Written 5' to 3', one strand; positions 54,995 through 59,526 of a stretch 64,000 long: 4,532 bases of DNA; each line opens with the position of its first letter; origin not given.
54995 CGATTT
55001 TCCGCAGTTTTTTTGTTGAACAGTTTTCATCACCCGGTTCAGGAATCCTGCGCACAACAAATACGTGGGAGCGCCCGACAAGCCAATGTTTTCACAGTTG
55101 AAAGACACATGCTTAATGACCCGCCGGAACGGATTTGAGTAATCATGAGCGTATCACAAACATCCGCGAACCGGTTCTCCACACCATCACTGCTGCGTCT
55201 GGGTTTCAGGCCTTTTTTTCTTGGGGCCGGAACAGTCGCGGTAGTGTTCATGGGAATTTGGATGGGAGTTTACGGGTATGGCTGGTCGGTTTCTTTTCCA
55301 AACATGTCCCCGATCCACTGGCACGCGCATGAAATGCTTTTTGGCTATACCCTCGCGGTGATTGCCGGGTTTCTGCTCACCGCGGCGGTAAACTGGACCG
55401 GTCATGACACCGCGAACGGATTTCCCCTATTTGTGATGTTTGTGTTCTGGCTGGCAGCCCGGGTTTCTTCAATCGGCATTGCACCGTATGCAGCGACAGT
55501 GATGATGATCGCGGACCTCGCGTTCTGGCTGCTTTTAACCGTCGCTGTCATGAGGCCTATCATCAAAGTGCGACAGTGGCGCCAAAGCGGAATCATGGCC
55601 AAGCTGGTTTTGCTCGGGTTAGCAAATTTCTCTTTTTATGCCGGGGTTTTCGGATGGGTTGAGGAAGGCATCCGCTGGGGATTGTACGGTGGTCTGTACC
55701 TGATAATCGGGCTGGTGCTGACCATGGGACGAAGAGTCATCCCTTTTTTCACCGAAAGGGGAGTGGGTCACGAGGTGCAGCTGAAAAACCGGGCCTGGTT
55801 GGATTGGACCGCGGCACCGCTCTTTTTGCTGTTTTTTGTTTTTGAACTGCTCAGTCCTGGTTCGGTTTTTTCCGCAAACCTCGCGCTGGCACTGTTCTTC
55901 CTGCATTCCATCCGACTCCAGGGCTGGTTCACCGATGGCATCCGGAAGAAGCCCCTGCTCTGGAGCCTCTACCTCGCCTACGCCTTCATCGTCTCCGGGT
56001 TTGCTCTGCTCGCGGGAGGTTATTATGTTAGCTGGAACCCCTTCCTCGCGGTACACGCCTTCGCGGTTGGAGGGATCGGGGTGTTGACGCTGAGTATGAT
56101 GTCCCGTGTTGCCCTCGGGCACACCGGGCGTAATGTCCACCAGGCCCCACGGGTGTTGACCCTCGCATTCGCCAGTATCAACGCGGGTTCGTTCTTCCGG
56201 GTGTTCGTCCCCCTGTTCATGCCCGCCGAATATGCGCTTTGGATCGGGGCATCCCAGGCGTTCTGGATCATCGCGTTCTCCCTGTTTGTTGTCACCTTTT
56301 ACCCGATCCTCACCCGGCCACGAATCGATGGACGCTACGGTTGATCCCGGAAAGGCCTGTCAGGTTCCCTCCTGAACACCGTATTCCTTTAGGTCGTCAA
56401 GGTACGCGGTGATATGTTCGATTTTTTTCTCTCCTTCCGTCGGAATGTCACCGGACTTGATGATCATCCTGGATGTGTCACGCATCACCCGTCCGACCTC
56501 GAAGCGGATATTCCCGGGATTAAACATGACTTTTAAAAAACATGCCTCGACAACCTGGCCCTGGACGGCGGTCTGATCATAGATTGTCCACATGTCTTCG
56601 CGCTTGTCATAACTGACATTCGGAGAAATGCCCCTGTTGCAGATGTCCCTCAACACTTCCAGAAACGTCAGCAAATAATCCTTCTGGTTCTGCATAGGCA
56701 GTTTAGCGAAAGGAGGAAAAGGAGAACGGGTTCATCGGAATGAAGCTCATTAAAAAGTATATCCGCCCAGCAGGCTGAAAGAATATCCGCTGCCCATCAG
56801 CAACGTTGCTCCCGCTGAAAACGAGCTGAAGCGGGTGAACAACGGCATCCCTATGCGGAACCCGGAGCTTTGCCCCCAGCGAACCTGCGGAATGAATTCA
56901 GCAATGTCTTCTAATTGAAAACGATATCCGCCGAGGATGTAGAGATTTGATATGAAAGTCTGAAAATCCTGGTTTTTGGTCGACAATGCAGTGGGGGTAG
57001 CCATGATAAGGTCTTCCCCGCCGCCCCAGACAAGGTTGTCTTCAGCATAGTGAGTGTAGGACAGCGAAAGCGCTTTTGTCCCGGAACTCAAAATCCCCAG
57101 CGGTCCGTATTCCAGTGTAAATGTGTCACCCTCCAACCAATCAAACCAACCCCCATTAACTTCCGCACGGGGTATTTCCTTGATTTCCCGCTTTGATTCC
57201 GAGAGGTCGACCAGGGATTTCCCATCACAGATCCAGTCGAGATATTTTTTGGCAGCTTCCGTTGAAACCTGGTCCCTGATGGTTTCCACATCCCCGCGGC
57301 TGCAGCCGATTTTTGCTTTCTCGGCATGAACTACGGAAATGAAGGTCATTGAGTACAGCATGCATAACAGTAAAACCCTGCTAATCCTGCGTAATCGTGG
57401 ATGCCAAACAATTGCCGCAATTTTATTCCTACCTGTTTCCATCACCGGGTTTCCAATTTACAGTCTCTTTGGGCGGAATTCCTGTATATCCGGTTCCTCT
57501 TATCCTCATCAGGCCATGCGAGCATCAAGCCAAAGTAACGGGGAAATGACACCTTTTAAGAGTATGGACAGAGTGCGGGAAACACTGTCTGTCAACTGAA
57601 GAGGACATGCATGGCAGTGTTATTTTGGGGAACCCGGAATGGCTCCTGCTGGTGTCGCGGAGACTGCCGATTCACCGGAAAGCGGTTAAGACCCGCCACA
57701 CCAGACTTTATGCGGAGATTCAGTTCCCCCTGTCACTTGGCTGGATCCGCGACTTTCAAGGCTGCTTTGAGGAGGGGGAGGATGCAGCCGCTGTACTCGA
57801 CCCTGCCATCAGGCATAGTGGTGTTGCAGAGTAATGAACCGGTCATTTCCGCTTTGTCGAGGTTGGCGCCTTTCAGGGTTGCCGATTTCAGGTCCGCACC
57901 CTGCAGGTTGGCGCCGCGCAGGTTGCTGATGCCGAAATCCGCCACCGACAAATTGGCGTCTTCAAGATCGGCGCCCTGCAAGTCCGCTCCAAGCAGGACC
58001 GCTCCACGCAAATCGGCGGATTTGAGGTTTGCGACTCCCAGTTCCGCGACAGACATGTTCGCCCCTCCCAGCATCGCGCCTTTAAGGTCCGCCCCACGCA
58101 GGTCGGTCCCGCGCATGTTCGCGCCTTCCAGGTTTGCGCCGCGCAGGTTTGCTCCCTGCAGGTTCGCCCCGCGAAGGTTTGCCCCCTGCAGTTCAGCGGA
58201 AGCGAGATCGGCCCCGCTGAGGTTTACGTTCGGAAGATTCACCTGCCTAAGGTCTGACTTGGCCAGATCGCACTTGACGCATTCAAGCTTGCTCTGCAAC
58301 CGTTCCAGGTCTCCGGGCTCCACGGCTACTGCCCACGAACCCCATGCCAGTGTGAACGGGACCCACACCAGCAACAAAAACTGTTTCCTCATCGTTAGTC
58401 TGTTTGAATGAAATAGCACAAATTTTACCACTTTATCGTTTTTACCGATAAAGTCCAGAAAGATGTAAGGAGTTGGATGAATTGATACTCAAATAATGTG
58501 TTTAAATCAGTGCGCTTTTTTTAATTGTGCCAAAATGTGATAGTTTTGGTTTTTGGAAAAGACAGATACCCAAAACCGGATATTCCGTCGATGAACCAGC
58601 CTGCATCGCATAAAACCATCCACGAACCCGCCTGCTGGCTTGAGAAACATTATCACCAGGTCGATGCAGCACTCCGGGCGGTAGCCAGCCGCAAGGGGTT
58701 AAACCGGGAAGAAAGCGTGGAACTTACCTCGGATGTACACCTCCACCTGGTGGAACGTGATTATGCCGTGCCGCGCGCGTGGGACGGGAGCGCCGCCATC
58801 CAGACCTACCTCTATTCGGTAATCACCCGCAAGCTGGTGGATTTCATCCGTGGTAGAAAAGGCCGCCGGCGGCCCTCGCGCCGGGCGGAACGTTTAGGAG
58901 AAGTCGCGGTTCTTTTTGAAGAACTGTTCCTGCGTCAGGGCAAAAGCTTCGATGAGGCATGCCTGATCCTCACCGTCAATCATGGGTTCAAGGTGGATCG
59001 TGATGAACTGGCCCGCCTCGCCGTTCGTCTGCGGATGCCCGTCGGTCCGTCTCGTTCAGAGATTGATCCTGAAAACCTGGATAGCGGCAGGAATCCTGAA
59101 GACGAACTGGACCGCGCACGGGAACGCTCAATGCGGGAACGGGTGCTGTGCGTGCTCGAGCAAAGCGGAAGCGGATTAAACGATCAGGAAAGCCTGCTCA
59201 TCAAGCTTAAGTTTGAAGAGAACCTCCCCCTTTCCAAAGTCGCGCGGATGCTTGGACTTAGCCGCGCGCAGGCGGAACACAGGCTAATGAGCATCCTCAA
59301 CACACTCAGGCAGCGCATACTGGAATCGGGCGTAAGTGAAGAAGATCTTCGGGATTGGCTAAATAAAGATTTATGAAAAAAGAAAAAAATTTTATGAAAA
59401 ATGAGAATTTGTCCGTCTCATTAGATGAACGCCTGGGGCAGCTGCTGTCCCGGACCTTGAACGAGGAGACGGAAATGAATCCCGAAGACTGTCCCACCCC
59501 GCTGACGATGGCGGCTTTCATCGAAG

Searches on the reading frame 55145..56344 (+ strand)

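Call 75: search_protein_families(library=pfam, proteins=[window:55145-56344:+], max_evalue=0.0001)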
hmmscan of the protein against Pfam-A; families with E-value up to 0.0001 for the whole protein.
window:55145-56344:+ (399 aa): 1 family
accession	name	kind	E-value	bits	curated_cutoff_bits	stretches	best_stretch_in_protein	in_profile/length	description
PF05940.17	NnrS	-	4.4e-103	345.9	28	1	16-393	2-371/371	NnrS protein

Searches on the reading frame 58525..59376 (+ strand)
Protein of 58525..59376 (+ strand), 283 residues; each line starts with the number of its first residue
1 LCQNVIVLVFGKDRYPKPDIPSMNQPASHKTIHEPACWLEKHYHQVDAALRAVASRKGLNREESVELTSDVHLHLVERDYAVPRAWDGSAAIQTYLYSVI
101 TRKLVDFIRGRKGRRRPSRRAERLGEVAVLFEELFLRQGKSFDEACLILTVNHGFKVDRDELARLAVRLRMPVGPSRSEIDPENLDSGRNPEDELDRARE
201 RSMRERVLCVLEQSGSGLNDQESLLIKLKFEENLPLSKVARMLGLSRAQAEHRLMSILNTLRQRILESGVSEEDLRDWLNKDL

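Call 75: search_protein_families(library=pfam, proteins=[window:58525-59376:+], max_evalue=0.0001)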
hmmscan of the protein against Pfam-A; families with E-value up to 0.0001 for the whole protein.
window:58525-59376:+ (283 aa): 1 family
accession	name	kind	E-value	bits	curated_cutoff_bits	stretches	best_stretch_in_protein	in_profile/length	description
PF04545.22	Sigma70_r4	-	1.4e-05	24.9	24.1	1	217-262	4-49/50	Sigma-70, region 4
